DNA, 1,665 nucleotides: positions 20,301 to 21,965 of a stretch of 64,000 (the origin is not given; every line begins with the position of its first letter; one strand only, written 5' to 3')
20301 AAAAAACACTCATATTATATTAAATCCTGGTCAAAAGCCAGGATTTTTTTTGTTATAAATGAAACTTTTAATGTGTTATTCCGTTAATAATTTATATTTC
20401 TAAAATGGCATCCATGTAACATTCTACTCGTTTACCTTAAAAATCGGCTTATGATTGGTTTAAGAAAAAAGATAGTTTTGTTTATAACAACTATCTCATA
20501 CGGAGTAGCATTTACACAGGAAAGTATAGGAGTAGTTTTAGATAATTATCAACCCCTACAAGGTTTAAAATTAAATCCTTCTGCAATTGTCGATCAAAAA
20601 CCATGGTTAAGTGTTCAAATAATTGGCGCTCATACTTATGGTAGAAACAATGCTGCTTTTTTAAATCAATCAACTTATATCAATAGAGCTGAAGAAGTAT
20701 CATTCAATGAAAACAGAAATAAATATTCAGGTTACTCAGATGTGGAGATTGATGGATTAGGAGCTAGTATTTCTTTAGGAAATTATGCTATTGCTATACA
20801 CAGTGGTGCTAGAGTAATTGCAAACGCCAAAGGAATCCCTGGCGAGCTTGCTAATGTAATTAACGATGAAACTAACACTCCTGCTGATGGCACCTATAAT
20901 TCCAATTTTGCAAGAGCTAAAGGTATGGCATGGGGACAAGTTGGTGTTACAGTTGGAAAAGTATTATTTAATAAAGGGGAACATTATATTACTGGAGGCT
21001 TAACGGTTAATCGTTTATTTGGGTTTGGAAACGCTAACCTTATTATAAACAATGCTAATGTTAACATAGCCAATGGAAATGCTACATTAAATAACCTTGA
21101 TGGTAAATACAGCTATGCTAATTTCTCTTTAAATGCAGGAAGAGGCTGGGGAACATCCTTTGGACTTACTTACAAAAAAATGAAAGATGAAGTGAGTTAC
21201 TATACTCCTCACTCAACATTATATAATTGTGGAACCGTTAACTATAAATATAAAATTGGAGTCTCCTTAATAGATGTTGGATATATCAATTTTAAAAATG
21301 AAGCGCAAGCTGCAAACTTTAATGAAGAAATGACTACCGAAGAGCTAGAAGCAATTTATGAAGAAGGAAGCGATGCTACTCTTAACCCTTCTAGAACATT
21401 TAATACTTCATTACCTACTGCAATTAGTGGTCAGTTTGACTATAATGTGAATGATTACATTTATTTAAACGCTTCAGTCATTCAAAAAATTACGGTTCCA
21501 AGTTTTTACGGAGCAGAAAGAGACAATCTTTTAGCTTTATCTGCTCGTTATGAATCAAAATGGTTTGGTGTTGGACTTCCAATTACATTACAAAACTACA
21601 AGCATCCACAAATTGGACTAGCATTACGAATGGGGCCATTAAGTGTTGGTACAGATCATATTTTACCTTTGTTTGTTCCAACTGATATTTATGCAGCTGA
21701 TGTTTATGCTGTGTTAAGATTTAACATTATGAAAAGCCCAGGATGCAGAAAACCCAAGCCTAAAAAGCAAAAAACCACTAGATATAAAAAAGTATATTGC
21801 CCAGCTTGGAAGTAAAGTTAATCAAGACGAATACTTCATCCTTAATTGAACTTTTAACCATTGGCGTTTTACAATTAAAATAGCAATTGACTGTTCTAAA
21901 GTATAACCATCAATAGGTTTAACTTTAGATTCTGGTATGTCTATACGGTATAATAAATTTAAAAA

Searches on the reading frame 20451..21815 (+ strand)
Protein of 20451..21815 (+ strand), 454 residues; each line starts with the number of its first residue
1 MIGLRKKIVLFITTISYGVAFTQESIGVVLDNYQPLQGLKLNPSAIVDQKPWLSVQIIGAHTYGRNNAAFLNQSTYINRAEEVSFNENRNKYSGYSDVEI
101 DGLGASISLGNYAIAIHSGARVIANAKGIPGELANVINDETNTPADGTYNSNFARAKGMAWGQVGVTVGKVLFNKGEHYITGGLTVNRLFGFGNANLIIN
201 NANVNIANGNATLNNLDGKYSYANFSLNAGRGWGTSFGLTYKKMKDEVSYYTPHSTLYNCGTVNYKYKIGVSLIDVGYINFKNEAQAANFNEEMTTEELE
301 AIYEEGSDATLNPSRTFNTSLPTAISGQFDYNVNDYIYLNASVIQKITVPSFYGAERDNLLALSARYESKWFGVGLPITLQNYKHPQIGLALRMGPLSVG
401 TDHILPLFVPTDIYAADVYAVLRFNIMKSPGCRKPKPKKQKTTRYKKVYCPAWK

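Call 56: search_protein_families(library=pfam, proteins=[window:20451-21815:+], max_evalue=0.00001)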
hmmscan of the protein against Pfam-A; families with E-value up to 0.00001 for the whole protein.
window:20451-21815:+ (454 aa): 1 family
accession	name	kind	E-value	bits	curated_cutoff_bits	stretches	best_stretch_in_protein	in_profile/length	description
PF18990.6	DUF5723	-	1.4e-30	107.7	26.8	1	45-402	3-376/376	Family of unknown function (DUF5723)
